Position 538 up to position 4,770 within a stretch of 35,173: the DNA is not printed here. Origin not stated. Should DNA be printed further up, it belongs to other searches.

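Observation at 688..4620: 1310-aa toxin-like protein combining bacterial annexin repeats with a glycine-zipper region and a variable C-terminal domain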

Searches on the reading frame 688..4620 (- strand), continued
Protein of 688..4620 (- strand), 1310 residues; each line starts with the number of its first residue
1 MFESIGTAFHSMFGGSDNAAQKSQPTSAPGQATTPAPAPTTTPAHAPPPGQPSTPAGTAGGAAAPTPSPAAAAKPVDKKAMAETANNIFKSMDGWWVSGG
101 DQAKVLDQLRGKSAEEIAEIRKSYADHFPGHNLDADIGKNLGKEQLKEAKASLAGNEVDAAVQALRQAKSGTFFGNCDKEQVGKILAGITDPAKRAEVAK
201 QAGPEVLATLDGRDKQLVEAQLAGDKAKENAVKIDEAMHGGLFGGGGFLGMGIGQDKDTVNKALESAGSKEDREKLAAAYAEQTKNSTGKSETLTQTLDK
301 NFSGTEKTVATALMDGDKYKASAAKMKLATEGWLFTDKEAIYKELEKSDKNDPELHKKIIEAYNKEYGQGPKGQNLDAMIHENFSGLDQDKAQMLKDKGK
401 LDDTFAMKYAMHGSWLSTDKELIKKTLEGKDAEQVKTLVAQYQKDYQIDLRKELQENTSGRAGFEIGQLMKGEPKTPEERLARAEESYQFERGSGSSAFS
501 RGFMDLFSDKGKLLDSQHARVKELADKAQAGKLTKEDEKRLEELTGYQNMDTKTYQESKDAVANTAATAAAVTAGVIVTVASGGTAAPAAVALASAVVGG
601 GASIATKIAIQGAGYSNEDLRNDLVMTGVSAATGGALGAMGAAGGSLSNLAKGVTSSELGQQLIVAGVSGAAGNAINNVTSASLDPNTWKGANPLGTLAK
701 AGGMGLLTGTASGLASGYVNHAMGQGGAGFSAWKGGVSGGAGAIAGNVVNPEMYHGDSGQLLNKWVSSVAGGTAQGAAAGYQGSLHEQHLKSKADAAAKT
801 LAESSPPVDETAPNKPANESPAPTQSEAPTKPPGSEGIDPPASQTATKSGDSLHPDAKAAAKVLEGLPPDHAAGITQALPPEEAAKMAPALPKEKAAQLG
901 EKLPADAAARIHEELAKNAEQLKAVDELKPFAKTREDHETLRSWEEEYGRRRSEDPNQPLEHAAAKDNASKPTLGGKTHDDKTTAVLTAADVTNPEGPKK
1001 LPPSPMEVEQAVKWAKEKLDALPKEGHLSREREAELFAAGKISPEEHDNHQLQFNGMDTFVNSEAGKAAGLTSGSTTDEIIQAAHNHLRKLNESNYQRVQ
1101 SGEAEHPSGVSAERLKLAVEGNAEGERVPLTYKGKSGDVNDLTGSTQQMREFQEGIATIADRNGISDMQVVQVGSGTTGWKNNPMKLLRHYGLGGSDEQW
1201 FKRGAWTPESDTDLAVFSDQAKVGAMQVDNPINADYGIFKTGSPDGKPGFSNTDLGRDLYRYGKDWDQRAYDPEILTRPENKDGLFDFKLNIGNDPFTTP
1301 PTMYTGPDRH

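Call 23: find_encoding_contigs(protein=P0031, flank=10000, max_places=2)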
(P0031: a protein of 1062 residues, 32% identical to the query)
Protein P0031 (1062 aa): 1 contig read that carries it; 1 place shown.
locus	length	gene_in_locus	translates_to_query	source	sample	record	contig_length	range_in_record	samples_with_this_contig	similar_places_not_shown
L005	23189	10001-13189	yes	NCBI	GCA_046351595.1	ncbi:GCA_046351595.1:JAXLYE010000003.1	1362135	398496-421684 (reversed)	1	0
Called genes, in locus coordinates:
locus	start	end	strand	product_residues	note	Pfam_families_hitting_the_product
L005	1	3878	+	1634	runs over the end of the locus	PF00069:Pkinase, PF07714:PK_Tyr_Ser-Thr, PF13191:AAA_16, PF01590:GAF, PF13185:GAF_2, PF13492:GAF_3, PF01740:STAS, PF13466:STAS_2 (weak)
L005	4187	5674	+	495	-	PF18884:TSP3_bac (weak)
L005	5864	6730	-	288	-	PF02311:AraC_binding (faint), PF12833:HTH_18, PF00165:HTH_AraC (weak)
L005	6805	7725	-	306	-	PF00890:FAD_binding_2 (weak), PF01266:DAO (weak), PF03486:HI0933_like (faint), PF07992:Pyr_redox_2, PF13738:Pyr_redox_3 (faint), PF07992:Pyr_redox_2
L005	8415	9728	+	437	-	PF00589:Phage_integrase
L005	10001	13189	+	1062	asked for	PF00191:Annexin, PF02661:Fic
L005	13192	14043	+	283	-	PF02661:Fic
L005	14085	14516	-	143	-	PF00069:Pkinase, PF07714:PK_Tyr_Ser-Thr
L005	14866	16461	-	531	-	PF07690:MFS_1, PF00854:PTR2, PF07690:MFS_1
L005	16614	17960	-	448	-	PF02321:OEP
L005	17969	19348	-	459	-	PF00072:Response_reg, PF00158:Sigma54_activat, PF14532:Sigma54_activ_2, PF07728:AAA_5 (weak), PF25601:AAA_lid_14, PF02954:HTH_8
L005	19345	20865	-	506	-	PF00512:HisKA, PF02518:HATPase_c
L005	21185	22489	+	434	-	PF25917:BSH_RND, PF25973:BSH_CzcB (weak), PF25876:HH_MFP_RND, PF25944:Beta-barrel_RND, PF25967:RND-MFP_C (weak), PF25989:YknX_C (weak)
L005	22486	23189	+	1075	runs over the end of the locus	PF00873:ACR_tran, PF03176:MMPL (weak)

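Call 69: search_protein_families(library=pfam, proteins=[P0004, P0005, P0007, P0010, P0013, P0016], max_evalue=0.01)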
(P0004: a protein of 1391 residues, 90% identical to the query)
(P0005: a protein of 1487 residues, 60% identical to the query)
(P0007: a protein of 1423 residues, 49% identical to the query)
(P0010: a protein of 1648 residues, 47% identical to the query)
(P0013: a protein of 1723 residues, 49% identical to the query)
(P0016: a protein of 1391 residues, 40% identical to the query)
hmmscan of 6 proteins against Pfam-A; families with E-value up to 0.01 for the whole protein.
P0004 (1391 aa): 3 families
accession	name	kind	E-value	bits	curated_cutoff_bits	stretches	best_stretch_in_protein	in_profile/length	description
PF03448.22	MgtE_N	-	1.4e-12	48.5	25.9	1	753-830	17-94/102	MgtE intracellular N domain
PF00191.25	Annexin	-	6.9e-05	23.3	25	0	336-380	13-57/66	Annexin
PF00962.28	A_deaminase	-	0.0001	22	27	1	1238-1321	215-294/330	Adenosine deaminase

P0005 (1487 aa): 2 families
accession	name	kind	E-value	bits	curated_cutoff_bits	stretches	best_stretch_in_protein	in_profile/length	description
PF03448.22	MgtE_N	-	7e-12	46.2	25.9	1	910-995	16-101/102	MgtE intracellular N domain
PF00191.25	Annexin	-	1.1e-11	45.1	25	1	446-490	13-57/66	Annexin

P0007 (1423 aa): 1 family
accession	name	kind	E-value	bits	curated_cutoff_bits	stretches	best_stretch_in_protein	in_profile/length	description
PF00191.25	Annexin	-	5.5e-13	49.2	25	0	322-379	3-57/66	Annexin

P0010 (1648 aa): 1 family
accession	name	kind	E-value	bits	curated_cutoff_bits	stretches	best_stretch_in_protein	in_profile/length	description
PF00191.25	Annexin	-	9.7e-12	45.3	25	1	317-360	3-46/66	Annexin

P0013 (1723 aa): 1 family
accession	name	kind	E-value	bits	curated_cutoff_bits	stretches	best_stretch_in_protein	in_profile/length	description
PF00191.25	Annexin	-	7.2e-21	74.5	25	3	180-230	11-61/66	Annexin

P0016 (1391 aa): 2 families
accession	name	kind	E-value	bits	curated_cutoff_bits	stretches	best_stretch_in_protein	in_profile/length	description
PF00191.25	Annexin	-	2.4e-43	146.5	25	4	129-184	3-58/66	Annexin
PF08587.17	UBA_2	-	0.0003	21.2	23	0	132-166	9-40/45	Ubiquitin associated domain (UBA)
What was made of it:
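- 1858..2049 (-): aa 858-921. MgtE_N-like LPxxxAA helical repeats, a spacer before the warhead. Longer arrays in P0004 and P0005 (call 69).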

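Call 79: search_protein_families(library=pfam, proteins=[P0037], max_evalue=0.01)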
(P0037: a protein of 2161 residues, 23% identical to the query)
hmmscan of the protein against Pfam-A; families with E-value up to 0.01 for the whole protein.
P0037 (2161 aa): 3 families
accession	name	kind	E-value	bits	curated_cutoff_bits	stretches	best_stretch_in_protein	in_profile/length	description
PF07591.16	PT-HINT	-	3.9e-14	53.5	27.7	1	1926-2054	1-136/137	Pretoxin HINT domain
PF00191.25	Annexin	-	2.5e-08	34.3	25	1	1198-1253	3-57/66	Annexin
PF13403.11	Hint_2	-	5.8e-05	23.9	28.4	1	1919-1968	1-53/147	Hint domain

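Call 89: find_encoding_contigs(protein=P0010, flank=10000, max_places=1)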
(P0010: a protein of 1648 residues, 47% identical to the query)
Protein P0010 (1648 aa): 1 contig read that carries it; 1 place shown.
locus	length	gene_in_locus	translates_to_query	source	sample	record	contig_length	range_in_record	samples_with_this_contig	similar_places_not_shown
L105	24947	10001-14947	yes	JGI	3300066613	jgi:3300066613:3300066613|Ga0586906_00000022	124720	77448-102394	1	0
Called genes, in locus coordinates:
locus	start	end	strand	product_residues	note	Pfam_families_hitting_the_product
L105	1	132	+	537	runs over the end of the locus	-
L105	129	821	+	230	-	PF14537:Cytochrom_c3_2 (faint), PF14522:Cytochrome_C7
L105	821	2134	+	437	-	PF00037:Fer4 (faint), PF13237:Fer4_10, PF14697:Fer4_21 (weak), PF12838:Fer4_7 (weak), PF01494:FAD_binding_3 (weak), PF07992:Pyr_redox_2, PF13450:NAD_binding_8 (weak), PF13738:Pyr_redox_3, +3 more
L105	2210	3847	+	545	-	PF14522:Cytochrome_C7 (faint), PF09698:GSu_C4xC__C2xCH (faint), PF14537:Cytochrom_c3_2 (faint)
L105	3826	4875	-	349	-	PF00355:Rieske, PF00848:Ring_hydroxyl_A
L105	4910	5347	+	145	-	PF22381:Staph_reg_Sar_Rot (weak), PF12802:MarR_2, PF01047:MarR, PF13463:HTH_27 (weak)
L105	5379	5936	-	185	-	PF01844:HNH, PF13395:HNH_4 (weak), PF14279:HNH_5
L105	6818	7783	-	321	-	PF00781:DAGK_cat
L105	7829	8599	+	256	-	PF00912:Transgly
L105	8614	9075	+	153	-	-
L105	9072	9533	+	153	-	-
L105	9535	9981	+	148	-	-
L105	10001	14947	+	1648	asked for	PF00191:Annexin (faint)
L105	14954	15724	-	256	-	-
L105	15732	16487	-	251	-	PF00561:Abhydrolase_1, PF00975:Thioesterase (weak), PF12146:Hydrolase_4 (weak), PF12697:Abhydrolase_6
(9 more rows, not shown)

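Call 90: find_encoding_contigs(protein=P0009, flank=10000, max_places=1)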
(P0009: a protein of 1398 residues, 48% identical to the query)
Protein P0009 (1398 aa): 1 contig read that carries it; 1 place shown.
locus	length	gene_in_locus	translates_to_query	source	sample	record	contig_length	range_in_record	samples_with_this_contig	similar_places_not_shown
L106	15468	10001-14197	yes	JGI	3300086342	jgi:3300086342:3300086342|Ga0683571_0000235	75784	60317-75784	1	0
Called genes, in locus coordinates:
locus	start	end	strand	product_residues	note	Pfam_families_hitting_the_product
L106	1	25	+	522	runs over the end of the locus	PF00361:Proton_antipo_M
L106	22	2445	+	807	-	PF10070:DabA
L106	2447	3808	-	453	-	PF00083:Sugar_tr, PF07690:MFS_1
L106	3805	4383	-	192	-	PF00857:Isochorismatase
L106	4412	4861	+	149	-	PF01047:MarR, PF12802:MarR_2, PF13463:HTH_27 (weak)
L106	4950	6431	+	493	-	PF01494:FAD_binding_3, PF03486:HI0933_like (faint), PF21274:Rng_hyd_C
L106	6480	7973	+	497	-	PF00144:Beta-lactamase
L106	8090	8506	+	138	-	-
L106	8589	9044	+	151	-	-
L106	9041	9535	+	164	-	-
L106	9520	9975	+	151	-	-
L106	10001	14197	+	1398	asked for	PF00191:Annexin (faint)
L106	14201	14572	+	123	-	-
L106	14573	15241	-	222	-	-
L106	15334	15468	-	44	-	?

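Call 91: find_encoding_contigs(protein=P0008, flank=10000, max_places=1)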
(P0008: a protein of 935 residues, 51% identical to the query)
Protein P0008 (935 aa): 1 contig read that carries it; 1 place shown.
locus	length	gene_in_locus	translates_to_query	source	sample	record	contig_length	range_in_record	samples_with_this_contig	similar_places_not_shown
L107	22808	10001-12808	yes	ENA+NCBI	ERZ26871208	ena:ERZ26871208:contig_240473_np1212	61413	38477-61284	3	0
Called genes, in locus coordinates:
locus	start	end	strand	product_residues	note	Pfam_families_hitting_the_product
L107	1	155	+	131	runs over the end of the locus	-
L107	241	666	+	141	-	-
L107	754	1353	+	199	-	PF04542:Sigma70_r2, PF08281:Sigma70_r4_2, PF04545:Sigma70_r4 (weak)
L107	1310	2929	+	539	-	-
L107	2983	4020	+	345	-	PF19315:MC_hydratase, PF01575:MaoC_dehydratas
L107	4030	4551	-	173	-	PF08818:DUF1801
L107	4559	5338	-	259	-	PF01925:TauE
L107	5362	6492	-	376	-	PF13421:Band_7_1, PF12773:DZR, PF13240:Zn_Ribbon_1 (faint)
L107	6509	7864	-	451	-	PF09852:DUF2079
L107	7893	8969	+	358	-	-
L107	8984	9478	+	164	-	-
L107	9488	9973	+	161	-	-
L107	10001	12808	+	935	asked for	PF00191:Annexin (faint)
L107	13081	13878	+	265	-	-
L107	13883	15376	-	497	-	PF00324:AA_permease, PF13520:AA_permease_2, PF13906:AA_permease_C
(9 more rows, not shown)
